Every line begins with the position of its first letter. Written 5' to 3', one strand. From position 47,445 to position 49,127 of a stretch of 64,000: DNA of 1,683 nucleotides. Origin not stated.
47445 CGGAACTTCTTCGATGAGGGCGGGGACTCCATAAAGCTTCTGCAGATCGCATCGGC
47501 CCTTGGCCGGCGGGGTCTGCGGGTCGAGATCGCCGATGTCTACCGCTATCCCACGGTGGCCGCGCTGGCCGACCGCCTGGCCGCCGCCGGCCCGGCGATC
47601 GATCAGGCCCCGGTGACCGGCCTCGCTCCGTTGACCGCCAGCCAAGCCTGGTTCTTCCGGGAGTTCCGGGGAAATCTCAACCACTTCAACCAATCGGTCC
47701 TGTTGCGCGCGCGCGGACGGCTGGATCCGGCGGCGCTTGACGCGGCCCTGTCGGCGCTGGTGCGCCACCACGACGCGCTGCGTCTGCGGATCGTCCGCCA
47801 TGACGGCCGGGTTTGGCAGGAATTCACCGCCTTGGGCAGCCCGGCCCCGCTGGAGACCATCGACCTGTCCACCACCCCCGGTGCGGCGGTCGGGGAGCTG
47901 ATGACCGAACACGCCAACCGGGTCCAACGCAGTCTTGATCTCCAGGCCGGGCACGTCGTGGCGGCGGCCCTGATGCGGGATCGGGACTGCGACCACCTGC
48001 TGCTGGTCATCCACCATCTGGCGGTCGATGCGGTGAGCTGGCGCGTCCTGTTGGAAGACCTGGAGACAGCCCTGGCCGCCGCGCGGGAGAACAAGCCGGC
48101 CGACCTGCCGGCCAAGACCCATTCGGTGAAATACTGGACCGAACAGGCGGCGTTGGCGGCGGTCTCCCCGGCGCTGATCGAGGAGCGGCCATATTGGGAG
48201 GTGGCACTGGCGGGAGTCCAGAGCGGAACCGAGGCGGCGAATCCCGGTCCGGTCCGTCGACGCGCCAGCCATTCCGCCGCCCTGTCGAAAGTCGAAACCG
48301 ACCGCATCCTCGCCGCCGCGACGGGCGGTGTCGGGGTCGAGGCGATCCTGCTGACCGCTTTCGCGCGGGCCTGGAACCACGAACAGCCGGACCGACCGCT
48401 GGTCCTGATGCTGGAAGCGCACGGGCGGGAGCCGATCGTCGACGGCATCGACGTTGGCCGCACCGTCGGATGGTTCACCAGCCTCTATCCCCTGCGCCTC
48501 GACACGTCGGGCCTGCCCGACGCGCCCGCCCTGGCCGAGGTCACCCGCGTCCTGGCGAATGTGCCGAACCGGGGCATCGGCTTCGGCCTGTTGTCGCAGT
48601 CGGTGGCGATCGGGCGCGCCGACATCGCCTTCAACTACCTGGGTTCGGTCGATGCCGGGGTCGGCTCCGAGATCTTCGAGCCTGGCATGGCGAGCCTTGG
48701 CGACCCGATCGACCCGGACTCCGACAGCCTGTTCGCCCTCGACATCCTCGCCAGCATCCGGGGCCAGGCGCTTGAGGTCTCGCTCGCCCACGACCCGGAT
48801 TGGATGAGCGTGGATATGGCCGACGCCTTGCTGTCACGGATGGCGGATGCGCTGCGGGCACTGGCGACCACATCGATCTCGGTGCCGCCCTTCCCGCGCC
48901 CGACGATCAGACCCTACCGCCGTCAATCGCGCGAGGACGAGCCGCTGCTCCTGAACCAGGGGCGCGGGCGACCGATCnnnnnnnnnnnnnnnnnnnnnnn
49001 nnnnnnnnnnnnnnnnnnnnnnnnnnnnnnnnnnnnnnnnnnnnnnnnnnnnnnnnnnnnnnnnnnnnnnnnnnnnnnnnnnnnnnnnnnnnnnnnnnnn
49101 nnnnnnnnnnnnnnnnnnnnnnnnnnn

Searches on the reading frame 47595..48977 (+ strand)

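Call 68: search_protein_families(library=pfam, proteins=[window:47595-48977:+], max_evalue=0.1)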
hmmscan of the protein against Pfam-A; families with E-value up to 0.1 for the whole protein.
window:47595-48977:+ (461 aa): 1 family
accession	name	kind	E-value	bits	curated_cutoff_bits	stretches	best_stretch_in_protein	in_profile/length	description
PF00668.25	Condensation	-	1.6e-52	179.2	30.6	1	10-425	4-435/456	Condensation domain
